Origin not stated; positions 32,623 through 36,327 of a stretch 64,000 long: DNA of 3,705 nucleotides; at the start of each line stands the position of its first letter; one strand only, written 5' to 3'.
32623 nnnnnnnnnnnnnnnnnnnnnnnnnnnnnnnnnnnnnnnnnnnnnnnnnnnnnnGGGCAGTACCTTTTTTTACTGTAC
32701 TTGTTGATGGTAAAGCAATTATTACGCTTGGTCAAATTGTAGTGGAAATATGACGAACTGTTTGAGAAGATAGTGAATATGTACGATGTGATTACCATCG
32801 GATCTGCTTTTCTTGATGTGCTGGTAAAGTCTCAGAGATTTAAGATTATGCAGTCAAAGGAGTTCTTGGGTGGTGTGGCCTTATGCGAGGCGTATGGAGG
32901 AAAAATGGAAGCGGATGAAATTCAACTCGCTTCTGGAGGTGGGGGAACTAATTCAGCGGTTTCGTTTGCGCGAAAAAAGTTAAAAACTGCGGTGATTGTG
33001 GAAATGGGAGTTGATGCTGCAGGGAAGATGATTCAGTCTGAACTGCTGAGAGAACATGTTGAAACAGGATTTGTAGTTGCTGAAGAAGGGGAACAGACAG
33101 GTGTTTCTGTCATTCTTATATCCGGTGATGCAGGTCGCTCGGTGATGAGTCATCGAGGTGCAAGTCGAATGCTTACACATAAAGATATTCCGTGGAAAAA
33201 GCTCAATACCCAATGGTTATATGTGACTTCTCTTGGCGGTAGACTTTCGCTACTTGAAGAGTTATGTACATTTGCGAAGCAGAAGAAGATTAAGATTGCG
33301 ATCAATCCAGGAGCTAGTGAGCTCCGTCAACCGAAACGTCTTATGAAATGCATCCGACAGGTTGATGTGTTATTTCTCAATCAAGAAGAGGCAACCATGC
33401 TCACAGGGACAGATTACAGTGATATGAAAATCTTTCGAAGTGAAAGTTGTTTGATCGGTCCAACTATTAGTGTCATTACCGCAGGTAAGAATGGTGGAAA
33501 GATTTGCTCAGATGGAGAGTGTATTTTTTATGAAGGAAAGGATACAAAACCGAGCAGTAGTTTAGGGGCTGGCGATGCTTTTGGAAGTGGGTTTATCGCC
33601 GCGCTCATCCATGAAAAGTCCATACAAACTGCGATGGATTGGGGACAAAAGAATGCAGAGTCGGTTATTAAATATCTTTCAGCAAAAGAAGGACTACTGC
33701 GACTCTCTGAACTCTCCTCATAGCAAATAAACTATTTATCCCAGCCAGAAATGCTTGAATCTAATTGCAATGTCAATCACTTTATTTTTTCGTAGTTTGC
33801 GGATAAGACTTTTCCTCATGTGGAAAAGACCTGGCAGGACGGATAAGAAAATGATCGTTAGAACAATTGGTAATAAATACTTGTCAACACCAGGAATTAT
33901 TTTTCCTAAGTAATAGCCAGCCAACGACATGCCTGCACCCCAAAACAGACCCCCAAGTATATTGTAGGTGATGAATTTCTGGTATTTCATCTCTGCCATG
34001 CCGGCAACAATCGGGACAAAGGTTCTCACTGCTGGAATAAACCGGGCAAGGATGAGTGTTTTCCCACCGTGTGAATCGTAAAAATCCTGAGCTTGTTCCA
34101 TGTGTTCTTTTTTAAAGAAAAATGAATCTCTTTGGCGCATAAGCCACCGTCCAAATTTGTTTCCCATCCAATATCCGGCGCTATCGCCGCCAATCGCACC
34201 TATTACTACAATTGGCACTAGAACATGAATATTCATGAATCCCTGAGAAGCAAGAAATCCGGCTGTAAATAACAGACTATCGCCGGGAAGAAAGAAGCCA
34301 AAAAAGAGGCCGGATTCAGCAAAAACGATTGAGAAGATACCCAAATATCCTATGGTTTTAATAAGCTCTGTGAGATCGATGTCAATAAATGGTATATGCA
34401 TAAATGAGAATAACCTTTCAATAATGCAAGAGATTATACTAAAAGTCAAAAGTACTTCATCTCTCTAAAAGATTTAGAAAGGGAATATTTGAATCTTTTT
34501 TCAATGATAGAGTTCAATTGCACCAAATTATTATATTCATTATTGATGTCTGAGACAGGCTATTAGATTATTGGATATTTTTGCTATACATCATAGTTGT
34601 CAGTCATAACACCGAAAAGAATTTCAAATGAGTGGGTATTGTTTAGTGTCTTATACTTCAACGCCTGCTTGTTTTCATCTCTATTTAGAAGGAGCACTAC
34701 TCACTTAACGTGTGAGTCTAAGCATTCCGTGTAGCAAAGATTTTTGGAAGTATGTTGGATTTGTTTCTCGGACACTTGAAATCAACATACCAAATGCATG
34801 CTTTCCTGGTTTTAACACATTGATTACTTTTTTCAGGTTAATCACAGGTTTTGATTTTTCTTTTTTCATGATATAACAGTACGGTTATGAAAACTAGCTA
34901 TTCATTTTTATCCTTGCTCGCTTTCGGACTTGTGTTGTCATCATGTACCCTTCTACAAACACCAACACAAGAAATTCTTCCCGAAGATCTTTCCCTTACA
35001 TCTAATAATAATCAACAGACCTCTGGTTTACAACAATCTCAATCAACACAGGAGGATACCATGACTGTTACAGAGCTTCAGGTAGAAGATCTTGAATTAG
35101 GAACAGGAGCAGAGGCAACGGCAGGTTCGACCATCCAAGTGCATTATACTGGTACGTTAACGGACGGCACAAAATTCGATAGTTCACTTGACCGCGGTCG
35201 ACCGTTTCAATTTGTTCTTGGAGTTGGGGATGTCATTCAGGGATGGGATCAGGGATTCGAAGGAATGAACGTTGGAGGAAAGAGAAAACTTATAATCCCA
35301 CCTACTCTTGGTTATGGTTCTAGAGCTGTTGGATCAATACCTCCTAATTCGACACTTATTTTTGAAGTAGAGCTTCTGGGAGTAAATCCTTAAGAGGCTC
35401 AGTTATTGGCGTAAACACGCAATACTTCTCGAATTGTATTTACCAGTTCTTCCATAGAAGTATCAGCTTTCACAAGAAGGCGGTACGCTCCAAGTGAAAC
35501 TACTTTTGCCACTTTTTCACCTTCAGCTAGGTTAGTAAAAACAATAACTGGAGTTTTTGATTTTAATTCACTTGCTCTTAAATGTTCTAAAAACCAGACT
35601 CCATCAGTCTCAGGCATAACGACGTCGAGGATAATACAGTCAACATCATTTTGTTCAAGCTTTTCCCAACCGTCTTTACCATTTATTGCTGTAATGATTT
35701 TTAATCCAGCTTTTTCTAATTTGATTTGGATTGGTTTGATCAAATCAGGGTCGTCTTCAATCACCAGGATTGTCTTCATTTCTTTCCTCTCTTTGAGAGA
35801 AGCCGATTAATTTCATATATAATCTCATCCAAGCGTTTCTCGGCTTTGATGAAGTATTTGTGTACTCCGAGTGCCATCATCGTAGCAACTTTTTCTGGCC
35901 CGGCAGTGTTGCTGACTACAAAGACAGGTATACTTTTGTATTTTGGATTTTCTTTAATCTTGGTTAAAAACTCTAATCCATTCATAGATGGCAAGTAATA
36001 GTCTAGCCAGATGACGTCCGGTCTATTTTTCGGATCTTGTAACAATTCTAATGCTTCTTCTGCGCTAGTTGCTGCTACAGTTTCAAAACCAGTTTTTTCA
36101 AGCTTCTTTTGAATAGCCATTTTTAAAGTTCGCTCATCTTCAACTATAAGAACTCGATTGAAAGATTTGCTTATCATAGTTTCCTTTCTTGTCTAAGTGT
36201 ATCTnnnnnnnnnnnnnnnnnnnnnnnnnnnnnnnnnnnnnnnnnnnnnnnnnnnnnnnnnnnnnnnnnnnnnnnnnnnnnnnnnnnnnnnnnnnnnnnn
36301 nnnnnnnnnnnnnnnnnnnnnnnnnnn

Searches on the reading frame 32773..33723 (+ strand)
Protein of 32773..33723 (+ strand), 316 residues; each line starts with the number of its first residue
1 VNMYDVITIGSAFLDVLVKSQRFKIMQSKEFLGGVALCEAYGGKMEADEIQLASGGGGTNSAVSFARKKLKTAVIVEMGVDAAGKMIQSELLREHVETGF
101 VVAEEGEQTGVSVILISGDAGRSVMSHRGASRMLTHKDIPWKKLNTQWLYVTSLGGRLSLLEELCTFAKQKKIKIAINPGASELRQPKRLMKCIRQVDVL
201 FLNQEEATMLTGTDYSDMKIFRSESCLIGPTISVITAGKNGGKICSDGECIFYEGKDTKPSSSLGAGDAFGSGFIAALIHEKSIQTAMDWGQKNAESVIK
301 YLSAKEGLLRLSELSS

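Call 45: search_protein_families(library=pfam, proteins=[window:32773-33723:+], max_evalue=0.00001)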
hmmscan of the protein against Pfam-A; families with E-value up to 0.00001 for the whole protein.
window:32773-33723:+ (316 aa): 1 family
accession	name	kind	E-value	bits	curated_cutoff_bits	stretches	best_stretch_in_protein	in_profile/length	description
PF00294.29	PfkB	-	1e-33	117.4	25.8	1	41-305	22-296/302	pfkB family carbohydrate kinase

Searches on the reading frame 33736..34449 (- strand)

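Call 45: search_protein_families(library=pfam, proteins=[window:33736-34449:-], max_evalue=0.00001)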
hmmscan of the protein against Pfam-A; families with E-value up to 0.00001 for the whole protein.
window:33736-34449:- (237 aa): 1 family
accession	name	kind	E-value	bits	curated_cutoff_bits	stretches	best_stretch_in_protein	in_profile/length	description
PF09335.16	VTT_dom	-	7.7e-21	75.3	33.9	1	54-179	1-122/123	VTT domain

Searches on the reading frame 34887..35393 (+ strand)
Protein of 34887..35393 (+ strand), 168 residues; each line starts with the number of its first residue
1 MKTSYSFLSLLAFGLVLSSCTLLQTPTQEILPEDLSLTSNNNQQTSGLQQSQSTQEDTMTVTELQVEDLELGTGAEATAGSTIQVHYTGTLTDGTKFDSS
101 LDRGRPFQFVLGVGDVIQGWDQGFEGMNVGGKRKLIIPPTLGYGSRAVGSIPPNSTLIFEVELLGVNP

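Call 45: search_protein_families(library=pfam, proteins=[window:34887-35393:+], max_evalue=0.00001)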
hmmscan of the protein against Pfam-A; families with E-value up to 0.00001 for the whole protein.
window:34887-35393:+ (168 aa): 1 family
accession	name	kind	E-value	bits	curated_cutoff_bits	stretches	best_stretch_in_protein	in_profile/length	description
PF00254.34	FKBP_C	-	3.3e-36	123.9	21.1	1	76-164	3-94/94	FKBP-type peptidyl-prolyl cis-trans isomerase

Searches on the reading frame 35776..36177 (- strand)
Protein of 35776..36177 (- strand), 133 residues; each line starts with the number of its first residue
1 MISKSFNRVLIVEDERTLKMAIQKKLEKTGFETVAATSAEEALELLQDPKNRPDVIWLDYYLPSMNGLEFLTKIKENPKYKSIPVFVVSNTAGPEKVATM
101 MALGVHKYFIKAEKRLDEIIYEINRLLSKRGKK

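Call 45: search_protein_families(library=pfam, proteins=[window:35776-36177:-], max_evalue=0.00001)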
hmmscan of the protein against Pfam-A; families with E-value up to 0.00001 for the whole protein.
window:35776-36177:- (133 aa): 3 families
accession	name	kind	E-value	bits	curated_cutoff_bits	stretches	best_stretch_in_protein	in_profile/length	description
PF00072.30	Response_reg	-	1.3e-20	74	30.2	1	9-114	1-102/111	Response regulator receiver domain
PF03709.21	OKR_DC_1_N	-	1.1e-06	29.3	29.3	1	21-126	8-107/111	Orn/Lys/Arg decarboxylase, N-terminal domain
PF20274.4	cREC_REC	-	3.3e-06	28.1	27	1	10-101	3-83/88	Cyclic-phosphate processing Receiver domain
